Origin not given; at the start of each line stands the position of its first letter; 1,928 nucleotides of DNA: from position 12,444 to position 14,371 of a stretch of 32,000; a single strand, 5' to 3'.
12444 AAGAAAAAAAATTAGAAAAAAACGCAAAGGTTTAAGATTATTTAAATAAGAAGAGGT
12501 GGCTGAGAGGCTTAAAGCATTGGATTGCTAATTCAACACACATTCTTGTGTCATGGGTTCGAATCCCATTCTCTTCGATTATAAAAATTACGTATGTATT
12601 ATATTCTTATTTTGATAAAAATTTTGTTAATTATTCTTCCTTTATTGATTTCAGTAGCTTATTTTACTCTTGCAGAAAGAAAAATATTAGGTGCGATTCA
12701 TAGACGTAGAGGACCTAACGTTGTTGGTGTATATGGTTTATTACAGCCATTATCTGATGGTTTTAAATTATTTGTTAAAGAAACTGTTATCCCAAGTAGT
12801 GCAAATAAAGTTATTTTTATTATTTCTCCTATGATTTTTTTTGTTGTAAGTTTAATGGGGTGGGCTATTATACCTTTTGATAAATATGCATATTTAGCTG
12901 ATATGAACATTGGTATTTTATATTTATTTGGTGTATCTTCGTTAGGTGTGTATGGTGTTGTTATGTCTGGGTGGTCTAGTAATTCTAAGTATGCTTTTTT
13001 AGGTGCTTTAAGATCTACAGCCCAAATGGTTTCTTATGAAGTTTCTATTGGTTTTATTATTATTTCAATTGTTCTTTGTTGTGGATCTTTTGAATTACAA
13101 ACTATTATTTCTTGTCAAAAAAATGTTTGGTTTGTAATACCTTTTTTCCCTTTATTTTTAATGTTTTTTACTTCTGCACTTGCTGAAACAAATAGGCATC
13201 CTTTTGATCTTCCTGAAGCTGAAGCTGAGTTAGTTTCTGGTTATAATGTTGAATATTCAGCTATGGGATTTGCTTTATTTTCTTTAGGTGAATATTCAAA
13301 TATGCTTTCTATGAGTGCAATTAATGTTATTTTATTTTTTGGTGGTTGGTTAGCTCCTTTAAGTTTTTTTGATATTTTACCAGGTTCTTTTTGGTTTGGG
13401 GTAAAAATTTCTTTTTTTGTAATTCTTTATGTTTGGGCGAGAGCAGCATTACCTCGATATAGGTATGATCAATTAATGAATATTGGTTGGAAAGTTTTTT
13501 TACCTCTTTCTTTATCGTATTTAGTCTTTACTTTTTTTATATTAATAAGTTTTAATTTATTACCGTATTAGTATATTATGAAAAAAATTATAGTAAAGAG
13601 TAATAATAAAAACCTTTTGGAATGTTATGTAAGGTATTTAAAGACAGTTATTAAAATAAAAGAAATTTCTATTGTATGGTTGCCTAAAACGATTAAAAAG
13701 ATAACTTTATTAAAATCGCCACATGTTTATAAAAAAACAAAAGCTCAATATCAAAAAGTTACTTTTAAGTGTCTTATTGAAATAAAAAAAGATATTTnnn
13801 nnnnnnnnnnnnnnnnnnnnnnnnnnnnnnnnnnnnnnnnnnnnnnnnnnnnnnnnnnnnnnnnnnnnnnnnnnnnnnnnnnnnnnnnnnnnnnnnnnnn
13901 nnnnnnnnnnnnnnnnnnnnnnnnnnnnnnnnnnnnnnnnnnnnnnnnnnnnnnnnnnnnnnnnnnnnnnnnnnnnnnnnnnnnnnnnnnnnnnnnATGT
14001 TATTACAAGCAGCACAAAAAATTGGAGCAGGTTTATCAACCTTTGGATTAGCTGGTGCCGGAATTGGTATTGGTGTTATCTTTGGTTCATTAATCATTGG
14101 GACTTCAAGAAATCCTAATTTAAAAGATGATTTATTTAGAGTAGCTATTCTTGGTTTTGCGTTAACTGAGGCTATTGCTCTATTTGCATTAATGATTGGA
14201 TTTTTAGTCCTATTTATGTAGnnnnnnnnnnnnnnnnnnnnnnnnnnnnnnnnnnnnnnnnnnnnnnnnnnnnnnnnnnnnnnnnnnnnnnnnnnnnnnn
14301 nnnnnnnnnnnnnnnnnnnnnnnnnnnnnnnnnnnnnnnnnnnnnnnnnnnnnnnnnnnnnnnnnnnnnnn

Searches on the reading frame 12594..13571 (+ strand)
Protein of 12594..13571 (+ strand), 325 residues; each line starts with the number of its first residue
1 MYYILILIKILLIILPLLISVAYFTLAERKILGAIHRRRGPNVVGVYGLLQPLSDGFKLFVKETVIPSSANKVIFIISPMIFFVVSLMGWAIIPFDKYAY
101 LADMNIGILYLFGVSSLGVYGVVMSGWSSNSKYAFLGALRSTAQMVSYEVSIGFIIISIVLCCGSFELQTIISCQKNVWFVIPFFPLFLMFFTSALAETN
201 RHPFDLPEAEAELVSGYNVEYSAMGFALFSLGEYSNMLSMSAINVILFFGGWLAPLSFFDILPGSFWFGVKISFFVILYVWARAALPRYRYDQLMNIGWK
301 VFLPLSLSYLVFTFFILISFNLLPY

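Call 6: search_protein_families(library=pfam, proteins=[window:12594-13571:+], max_evalue=0.01)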
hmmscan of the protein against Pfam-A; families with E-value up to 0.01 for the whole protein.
window:12594-13571:+ (325 aa): 1 family
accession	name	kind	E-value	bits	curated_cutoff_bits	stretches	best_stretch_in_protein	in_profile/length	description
PF00146.26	NADHdh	-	1.7e-120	402.3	27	1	8-313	1-297/298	NADH dehydrogenase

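Call 12: find_encoding_contigs(protein=window:12594-13571:+, flank=10000, max_places=10)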
Protein window:12594-13571:+ (325 aa): 7 contigs read that carry it; 6 places shown.
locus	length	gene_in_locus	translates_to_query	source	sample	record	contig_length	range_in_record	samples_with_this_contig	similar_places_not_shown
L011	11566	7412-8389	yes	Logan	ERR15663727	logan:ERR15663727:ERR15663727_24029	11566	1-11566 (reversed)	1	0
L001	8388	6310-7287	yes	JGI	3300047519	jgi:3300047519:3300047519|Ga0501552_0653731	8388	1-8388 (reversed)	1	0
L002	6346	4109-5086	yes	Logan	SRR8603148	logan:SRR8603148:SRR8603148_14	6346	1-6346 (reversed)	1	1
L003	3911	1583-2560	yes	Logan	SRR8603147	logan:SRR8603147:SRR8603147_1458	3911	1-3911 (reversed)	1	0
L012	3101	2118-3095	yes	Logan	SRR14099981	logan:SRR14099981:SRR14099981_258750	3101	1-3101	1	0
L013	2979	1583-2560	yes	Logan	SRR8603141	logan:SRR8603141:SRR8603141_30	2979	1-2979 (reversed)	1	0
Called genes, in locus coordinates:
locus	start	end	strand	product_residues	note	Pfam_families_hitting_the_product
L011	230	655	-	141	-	PF00177:Ribosomal_S7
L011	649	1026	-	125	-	PF00164:Ribosom_S12_S23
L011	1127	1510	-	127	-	PF00238:Ribosomal_L14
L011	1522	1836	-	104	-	PF00253:Ribosomal_S14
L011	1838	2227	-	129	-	PF00507:Oxidored_q4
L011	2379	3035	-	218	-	PF00499:Oxidored_q3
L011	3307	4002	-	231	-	-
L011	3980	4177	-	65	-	-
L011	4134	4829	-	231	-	PF06556:ASFV_p27 (weak)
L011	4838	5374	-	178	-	-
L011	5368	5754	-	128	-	PF00410:Ribosomal_S8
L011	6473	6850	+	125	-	PF00416:Ribosomal_S13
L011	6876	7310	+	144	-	-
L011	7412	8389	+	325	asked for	PF00146:NADHdh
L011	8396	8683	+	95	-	PF00338:Ribosomal_S10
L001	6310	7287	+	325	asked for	PF00146:NADHdh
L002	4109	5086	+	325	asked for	PF00146:NADHdh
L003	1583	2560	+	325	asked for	PF00146:NADHdh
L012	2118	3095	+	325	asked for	PF00146:NADHdh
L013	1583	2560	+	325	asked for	PF00146:NADHdh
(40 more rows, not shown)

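Call 15: list_cluster_members(proteins=[window:12594-13571:+, window:13997-14221:+, window:14370-14960:+, window:15026-16675:+, window:16885-17190:+, window:17377-17655:-, window:17863-18204:-, window:21225-22739:+])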
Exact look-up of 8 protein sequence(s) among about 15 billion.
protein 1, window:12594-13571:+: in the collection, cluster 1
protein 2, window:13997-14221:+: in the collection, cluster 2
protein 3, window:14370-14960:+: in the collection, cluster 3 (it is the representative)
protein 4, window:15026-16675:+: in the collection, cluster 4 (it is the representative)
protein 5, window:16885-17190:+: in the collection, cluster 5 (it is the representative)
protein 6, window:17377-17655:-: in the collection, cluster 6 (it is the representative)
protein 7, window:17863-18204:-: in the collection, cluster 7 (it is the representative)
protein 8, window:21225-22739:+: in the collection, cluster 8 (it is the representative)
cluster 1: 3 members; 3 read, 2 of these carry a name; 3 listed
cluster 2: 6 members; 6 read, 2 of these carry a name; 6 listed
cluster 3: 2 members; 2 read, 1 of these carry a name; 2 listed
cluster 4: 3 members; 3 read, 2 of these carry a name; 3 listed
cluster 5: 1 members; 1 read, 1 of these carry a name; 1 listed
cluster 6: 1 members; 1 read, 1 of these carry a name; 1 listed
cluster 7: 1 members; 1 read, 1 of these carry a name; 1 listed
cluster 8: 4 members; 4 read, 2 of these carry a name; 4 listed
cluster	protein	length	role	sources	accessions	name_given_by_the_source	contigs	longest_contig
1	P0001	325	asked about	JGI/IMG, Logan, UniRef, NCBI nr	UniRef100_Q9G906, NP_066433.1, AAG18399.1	NADH-quinone oxidoreductase subunit H | NADH-ubiquinone oxidoreductase chain 1 n=1 Tax=Ochromonas danica TaxID=2986 ... | NADH dehydrogenase subunit 1 [Ochromonas danica]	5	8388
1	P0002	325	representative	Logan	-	-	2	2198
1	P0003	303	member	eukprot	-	gene10972-34395_t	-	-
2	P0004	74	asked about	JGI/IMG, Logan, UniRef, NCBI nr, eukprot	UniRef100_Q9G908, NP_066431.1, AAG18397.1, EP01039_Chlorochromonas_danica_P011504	F-type H+-transporting ATPase subunit c | ATP synthase subunit 9, mitochondrial n=1 Tax=Ochromonas danica TaxID=2986 ... | ATP synthase F0 subunit 9 [Ochromonas danica]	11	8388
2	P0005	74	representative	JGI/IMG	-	F-type H+-transporting ATPase subunit c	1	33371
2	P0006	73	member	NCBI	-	-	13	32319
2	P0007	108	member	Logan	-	-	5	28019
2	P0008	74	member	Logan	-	-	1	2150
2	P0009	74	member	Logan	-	-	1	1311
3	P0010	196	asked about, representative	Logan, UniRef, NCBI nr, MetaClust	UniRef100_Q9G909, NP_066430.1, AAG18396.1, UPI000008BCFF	Orf196 n=1 Tax=Ochromonas danica TaxID=2986 RepID=Q9G909_OCHDN | orf196 [Ochromonas danica] | status=active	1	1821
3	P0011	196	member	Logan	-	-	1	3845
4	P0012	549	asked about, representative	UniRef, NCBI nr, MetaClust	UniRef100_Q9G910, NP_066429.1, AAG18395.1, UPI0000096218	DNA-directed DNA polymerase n=1 Tax=Ochromonas danica TaxID=2986 RepID=Q9G910_OCHDN | DNA polymerase [Ochromonas danica] | status=active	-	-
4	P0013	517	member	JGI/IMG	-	hypothetical protein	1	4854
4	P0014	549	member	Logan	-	-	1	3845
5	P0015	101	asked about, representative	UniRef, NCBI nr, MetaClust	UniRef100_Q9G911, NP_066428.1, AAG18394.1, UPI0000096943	Orf101 n=1 Tax=Ochromonas danica TaxID=2986 RepID=Q9G911_OCHDN | orf101 [Ochromonas danica] | status=active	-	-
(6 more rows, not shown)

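Call 17: find_encoding_contigs(protein=P0005, flank=10000, max_places=6)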
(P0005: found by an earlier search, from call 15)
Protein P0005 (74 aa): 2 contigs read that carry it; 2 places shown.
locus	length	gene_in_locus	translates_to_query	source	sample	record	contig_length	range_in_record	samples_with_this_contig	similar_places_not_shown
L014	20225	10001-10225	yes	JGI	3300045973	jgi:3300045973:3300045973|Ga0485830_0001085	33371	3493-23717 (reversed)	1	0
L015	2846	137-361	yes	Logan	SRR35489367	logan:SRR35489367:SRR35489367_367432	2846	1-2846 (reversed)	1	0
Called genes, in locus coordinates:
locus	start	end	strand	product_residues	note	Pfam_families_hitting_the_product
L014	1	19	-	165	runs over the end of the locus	-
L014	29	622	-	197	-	-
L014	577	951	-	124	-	PF00410:Ribosomal_S8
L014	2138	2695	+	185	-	PF00499:Oxidored_q3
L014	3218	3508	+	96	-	-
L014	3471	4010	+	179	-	-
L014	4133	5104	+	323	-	PF00146:NADHdh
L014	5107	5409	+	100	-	PF00338:Ribosomal_S10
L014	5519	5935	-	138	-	PF00252:Ribosomal_L16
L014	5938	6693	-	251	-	PF00189:Ribosomal_S3_C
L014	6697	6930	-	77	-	PF00203:Ribosomal_S19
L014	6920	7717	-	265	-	PF00181:Ribosomal_L2_N (weak), PF03947:Ribosomal_L2_C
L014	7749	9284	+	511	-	PF00361:Proton_antipo_M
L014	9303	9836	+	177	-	PF00329:Complex1_30kDa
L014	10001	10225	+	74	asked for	PF00137:ATP-synt_C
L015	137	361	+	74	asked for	PF00137:ATP-synt_C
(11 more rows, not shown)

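Call 21: find_encoding_contigs(protein=P0006, flank=10000, max_places=8)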
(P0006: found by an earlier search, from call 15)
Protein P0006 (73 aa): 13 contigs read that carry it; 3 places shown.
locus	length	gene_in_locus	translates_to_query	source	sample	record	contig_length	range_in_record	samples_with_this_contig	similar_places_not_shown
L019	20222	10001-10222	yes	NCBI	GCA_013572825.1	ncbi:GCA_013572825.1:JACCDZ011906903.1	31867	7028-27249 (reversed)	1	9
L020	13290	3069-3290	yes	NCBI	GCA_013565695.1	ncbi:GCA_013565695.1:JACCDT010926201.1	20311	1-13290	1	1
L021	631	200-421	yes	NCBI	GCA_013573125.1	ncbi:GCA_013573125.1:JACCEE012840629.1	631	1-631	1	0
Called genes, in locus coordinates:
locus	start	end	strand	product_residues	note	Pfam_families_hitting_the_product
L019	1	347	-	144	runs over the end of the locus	PF00177:Ribosomal_S7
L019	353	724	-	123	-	PF00164:Ribosom_S12_S23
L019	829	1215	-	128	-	PF00238:Ribosomal_L14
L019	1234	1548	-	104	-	PF00253:Ribosomal_S14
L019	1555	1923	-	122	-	PF00507:Oxidored_q4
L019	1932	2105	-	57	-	-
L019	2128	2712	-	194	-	PF00499:Oxidored_q3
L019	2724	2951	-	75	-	-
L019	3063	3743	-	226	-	-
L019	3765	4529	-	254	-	-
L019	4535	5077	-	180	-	-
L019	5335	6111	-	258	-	-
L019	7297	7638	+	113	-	PF00416:Ribosomal_S13 (weak)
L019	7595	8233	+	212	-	-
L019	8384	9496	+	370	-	PF00146:NADHdh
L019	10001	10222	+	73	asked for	PF00137:ATP-synt_C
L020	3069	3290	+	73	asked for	PF00137:ATP-synt_C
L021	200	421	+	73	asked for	PF00137:ATP-synt_C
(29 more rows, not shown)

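Call 22: find_encoding_contigs(protein=P0007, flank=10000, max_places=6)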
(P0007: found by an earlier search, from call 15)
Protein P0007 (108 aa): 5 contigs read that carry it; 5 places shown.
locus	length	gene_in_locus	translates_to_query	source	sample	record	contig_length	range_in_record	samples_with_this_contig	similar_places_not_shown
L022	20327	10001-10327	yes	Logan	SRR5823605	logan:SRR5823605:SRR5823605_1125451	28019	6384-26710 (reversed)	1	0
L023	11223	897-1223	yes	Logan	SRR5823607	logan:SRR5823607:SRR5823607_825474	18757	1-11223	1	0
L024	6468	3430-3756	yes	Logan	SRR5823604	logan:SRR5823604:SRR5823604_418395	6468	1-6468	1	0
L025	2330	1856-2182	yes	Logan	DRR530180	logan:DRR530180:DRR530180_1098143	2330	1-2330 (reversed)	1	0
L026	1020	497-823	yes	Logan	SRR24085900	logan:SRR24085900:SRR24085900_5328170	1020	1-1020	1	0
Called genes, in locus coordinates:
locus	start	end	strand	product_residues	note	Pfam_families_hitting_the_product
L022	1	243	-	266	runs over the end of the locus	PF00119:ATP-synt_A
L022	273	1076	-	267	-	PF00510:COX3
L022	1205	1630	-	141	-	PF00177:Ribosomal_S7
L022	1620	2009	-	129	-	PF00164:Ribosom_S12_S23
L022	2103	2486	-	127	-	PF00238:Ribosomal_L14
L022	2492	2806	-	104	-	PF00253:Ribosomal_S14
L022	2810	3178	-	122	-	PF00507:Oxidored_q4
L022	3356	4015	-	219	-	PF00499:Oxidored_q3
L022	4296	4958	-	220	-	-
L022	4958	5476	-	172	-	-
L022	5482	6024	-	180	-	PF00347:Ribosomal_L6 (weak)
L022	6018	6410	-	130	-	PF00410:Ribosomal_S8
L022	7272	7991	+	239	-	-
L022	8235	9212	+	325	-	PF00146:NADHdh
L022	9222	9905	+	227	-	-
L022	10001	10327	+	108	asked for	PF00137:ATP-synt_C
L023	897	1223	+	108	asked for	PF00137:ATP-synt_C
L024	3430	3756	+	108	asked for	PF00137:ATP-synt_C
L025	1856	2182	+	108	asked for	PF00137:ATP-synt_C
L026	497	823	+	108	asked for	PF00137:ATP-synt_C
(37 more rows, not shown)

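Call 39: find_related_loci(query=A3, collection=metagenome_contigs, flank=6000)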
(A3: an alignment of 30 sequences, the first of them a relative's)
Query A3 (549 aa) in metagenome_contigs; peptide patterns used: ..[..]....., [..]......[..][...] (x = any residue, [..] = any of these).
600 stretches matched a pattern (row limit reached: there are more); 463 encode a relative of the query (tblastn E <= 1e-3); the best 80 are kept; 80 distinct loci.
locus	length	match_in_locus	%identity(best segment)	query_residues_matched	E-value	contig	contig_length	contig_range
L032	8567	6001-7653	35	11-547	2e-75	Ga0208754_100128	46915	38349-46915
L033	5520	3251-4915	33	12-545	4e-73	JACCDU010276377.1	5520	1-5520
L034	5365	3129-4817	32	3-536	7e-69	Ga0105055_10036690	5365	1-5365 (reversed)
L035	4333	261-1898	37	8-530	1e-68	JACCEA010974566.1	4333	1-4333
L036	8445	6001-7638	38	8-530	1e-93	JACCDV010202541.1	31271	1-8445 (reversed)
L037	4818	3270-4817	35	12-507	2e-66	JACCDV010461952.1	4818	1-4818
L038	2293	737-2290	32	11-528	6e-63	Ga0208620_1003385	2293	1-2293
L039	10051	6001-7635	29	14-547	3e-56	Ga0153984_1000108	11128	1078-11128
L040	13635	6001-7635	29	14-547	4e-55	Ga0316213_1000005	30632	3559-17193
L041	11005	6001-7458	29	62-548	2e-54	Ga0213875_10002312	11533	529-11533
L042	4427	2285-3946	28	5-547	6e-54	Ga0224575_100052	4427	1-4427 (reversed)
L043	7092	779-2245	29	63-547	1e-52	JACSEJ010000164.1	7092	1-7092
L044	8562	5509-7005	34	67-545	1e-52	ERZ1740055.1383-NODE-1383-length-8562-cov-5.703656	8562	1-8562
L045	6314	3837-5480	28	12-547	2e-51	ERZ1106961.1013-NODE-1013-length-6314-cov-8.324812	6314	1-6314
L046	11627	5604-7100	33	67-545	2e-49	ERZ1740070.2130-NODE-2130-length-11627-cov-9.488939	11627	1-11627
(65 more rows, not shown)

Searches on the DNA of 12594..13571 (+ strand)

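Call 85: search_rna_families(sources=[L019, L022], threshold=evalue, max_evalue=10)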
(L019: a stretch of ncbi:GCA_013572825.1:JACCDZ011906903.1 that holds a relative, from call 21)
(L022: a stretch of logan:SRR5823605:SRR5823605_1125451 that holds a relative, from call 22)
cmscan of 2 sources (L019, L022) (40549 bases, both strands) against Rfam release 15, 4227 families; matches with E-value up to 10: 55.
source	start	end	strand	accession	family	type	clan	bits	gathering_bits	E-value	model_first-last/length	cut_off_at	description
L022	6633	6704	-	RF00005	tRNA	Gene; tRNA;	CL00001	74.7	29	1e-14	1-71/71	no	tRNA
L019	6286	6359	-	RF00005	tRNA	Gene; tRNA;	CL00001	73.8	29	1.7e-14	1-71/71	no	tRNA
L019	2906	2978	-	RF00005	tRNA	Gene; tRNA;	CL00001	72.4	29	4.3e-14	1-71/71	no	tRNA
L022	6551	6624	-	RF00005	tRNA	Gene; tRNA;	CL00001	71.4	29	8.3e-14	1-71/71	no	tRNA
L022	2024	2095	-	RF00005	tRNA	Gene; tRNA;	CL00001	69.6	29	2.6e-13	1-71/71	no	tRNA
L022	4147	4219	-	RF00005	tRNA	Gene; tRNA;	CL00001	69.3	29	3e-13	1-71/71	no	tRNA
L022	3199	3271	-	RF00005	tRNA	Gene; tRNA;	CL00001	69.1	29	3.4e-13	1-71/71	no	tRNA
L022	4224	4294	-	RF00005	tRNA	Gene; tRNA;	CL00001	68.5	29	5.2e-13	1-71/71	no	tRNA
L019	2822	2894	-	RF00005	tRNA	Gene; tRNA;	CL00001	68.1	29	6.7e-13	1-71/71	no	tRNA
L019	1951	2024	-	RF00005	tRNA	Gene; tRNA;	CL00001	67.7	29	8.3e-13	1-71/71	no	tRNA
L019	2734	2806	-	RF00005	tRNA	Gene; tRNA;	CL00001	67.6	29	9.2e-13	1-71/71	no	tRNA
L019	2048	2119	-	RF00005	tRNA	Gene; tRNA;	CL00001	67.3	29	1.1e-12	1-71/71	no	tRNA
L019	19430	19514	+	RF00005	tRNA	Gene; tRNA;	CL00001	67.2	29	1.1e-12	1-71/71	no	tRNA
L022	3284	3355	-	RF00005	tRNA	Gene; tRNA;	CL00001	67.2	29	1.2e-12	1-71/71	no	tRNA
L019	6204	6275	-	RF00005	tRNA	Gene; tRNA;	CL00001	66.6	29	1.7e-12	1-71/71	no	tRNA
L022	3991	4063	-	RF00005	tRNA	Gene; tRNA;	CL00001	66.4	29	2e-12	1-71/71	no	tRNA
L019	751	822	-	RF00005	tRNA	Gene; tRNA;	CL00001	66.2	29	2.2e-12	1-71/71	no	tRNA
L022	6463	6534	-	RF00005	tRNA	Gene; tRNA;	CL00001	65.5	29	3.4e-12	1-71/71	no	tRNA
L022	13854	13925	+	RF00005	tRNA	Gene; tRNA;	CL00001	65.1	29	4.5e-12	1-71/71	no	tRNA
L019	6411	6482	-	RF00005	tRNA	Gene; tRNA;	CL00001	64.5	29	6.4e-12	1-71/71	no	tRNA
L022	4070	4142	-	RF00005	tRNA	Gene; tRNA;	CL00001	63.6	29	1.1e-11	1-71/71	no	tRNA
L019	8258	8345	+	RF00005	tRNA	Gene; tRNA;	CL00001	63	29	1.6e-11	1-71/71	no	tRNA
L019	13872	13943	+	RF00005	tRNA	Gene; tRNA;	CL00001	62.9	29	1.8e-11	1-71/71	no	tRNA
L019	2980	3050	-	RF00005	tRNA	Gene; tRNA;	CL00001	62.8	29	1.8e-11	1-71/71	no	tRNA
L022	9986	10057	+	RF00005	tRNA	Gene; tRNA;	CL00001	61.3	29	4.9e-11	1-71/71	no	tRNA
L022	1099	1171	-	RF00005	tRNA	Gene; tRNA;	CL00001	61.2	29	5.1e-11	1-71/71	no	tRNA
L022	8025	8108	+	RF00005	tRNA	Gene; tRNA;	CL00001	60.6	29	7.6e-11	1-71/71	no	tRNA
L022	19469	19554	+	RF00005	tRNA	Gene; tRNA;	CL00001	60.4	29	8.7e-11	1-71/71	no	tRNA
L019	9839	9910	+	RF00005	tRNA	Gene; tRNA;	CL00001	53.7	29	6.1e-09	1-71/71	no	tRNA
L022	6749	6829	-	RF00005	tRNA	Gene; tRNA;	CL00001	52.4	29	1.4e-08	1-71/71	no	tRNA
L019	6656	6738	-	RF00005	tRNA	Gene; tRNA;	CL00001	48.2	29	2e-07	1-71/71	no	tRNA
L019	8293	8345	-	RF04351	Plastid-psbl-rps4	Cis-reg;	-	47.2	68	3.9e-07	1-53/53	no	Plastid-psbl-rps4 3UTR RNA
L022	6632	6704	+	RF04354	Plastid-ycf2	Cis-reg;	-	38.7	65.7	9.5e-05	1-75/75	no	Plastid-ycf2 5UTR RNA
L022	8060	8108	-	RF04351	Plastid-psbl-rps4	Cis-reg;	-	34.6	68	0.0011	1-53/53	no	Plastid-psbl-rps4 3UTR RNA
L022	19510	19554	-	RF04351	Plastid-psbl-rps4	Cis-reg;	-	32.4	68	0.004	1-53/53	no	Plastid-psbl-rps4 3UTR RNA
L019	19470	19514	-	RF04351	Plastid-psbl-rps4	Cis-reg;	-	31.5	68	0.0073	1-53/53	no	Plastid-psbl-rps4 3UTR RNA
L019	2835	2958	-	RF02553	YrlA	Gene; sRNA;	-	29.4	69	0.018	1-114/114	no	Y RNA-like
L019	6558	6621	+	RF00246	mir-135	Gene; miRNA;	-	27.9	59.2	0.075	1-88/88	no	mir-135 microRNA precursor family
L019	6562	6617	-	RF00768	MIR405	Gene; miRNA;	-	26.6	102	1.4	1-83/83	no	MIR405 microRNA precursor family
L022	4168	4275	-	RF02553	YrlA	Gene; sRNA;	-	26.1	69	0.16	1-114/114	no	Y RNA-like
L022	6462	6534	+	RF04354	Plastid-ycf2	Cis-reg;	-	25.4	65.7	0.4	1-75/75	no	Plastid-ycf2 5UTR RNA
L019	2047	2119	+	RF04354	Plastid-ycf2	Cis-reg;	-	25.2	65.7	0.47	1-75/75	no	Plastid-ycf2 5UTR RNA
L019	2905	2978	+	RF04354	Plastid-ycf2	Cis-reg;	-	23.8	65.7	1.1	1-75/75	no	Plastid-ycf2 5UTR RNA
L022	6550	6624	+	RF04354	Plastid-ycf2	Cis-reg;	-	23.5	65.7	1.3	1-75/75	no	Plastid-ycf2 5UTR RNA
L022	4069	4142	+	RF04354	Plastid-ycf2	Cis-reg;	-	23.3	65.7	1.5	1-75/75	no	Plastid-ycf2 5UTR RNA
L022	13172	13224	-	RF02780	PutA_thermometer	Cis-reg; thermoregulator;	-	23.3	51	6.9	1-72/72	no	PutA 5' UTR thermometer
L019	6564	6616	-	RF00246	mir-135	Gene; miRNA;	-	23.1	59.2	1.6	1-88/88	no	mir-135 microRNA precursor family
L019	6567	6612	-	RF04209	MIR7533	Gene; miRNA;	-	22.8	230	1.6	1-249/249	no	MIR7533 microRNA precursor family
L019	19419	19600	+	RF02223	sX4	Gene; sRNA;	-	22.7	70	0.85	1-167/167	no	Proteobacterial sRNA sX4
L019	6571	6608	+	RF03452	mir-3121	Gene; miRNA;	-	21.2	108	3.2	1-77/77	no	mir-3121 microRNA precursor family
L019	2821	2894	+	RF04354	Plastid-ycf2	Cis-reg;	-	21.1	65.7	6.3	1-75/75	no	Plastid-ycf2 5UTR RNA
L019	19430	19515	-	RF04354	Plastid-ycf2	Cis-reg;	-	21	65.7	6.3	1-75/75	no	Plastid-ycf2 5UTR RNA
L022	6484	6573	-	RF02553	YrlA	Gene; sRNA;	-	20.7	69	5.9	1-114/114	no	Y RNA-like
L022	6599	6661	-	RF02553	YrlA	Gene; sRNA;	-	20.7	69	6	27-81/114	no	Y RNA-like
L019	6217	6338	-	RF02553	YrlA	Gene; sRNA;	-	20.6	69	6.2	1-114/114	no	Y RNA-like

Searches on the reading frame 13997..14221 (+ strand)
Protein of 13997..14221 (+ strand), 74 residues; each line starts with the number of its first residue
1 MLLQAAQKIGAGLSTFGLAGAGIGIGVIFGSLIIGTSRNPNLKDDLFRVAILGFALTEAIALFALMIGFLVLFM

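Call 6: search_protein_families(library=pfam, proteins=[window:13997-14221:+], max_evalue=0.01)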
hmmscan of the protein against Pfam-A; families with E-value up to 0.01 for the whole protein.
window:13997-14221:+ (74 aa): 1 family
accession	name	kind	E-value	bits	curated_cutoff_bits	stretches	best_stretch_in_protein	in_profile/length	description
PF00137.26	ATP-synt_C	-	2.3e-14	53.8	24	1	9-70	1-59/60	ATP synthase subunit C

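Call 11: find_encoding_contigs(protein=window:13997-14221:+, flank=10000, max_places=10)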
Protein window:13997-14221:+ (74 aa): 12 contigs read that carry it; 10 places shown.
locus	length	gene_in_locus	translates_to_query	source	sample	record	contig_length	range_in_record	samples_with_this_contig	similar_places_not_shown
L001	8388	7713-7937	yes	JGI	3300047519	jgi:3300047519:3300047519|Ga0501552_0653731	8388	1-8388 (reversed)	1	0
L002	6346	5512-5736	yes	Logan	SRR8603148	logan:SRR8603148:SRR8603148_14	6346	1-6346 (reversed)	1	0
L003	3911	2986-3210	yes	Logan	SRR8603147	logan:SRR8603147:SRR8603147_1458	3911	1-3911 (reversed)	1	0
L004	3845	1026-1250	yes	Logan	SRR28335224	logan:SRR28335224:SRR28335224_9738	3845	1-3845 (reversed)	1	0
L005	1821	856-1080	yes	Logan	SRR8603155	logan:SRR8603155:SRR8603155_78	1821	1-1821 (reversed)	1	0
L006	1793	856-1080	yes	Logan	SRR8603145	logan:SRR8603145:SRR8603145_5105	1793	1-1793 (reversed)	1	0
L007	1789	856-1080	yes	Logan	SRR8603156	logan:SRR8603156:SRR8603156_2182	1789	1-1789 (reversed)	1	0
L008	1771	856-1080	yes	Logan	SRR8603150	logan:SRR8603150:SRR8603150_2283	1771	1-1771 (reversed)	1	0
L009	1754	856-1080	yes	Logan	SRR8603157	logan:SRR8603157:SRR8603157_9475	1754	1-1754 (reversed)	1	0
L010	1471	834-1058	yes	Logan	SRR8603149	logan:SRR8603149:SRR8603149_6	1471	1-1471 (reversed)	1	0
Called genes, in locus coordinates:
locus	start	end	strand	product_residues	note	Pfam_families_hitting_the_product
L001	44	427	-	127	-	PF00238:Ribosomal_L14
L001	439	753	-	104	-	PF00253:Ribosomal_S14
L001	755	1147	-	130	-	PF00507:Oxidored_q4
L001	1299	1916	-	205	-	PF00499:Oxidored_q3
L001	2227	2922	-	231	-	-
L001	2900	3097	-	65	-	-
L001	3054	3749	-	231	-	PF06556:ASFV_p27 (weak)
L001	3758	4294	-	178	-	-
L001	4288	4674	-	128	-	PF00410:Ribosomal_S8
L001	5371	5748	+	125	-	PF00416:Ribosomal_S13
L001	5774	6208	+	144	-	-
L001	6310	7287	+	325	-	PF00146:NADHdh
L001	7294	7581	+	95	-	PF00338:Ribosomal_S10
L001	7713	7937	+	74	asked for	PF00137:ATP-synt_C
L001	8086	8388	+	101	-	?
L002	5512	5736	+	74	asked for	PF00137:ATP-synt_C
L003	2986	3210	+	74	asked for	PF00137:ATP-synt_C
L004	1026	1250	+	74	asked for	PF00137:ATP-synt_C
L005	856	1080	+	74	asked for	PF00137:ATP-synt_C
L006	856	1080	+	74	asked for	PF00137:ATP-synt_C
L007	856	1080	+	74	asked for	PF00137:ATP-synt_C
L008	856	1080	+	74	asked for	PF00137:ATP-synt_C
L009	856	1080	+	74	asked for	PF00137:ATP-synt_C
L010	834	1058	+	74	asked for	PF00137:ATP-synt_C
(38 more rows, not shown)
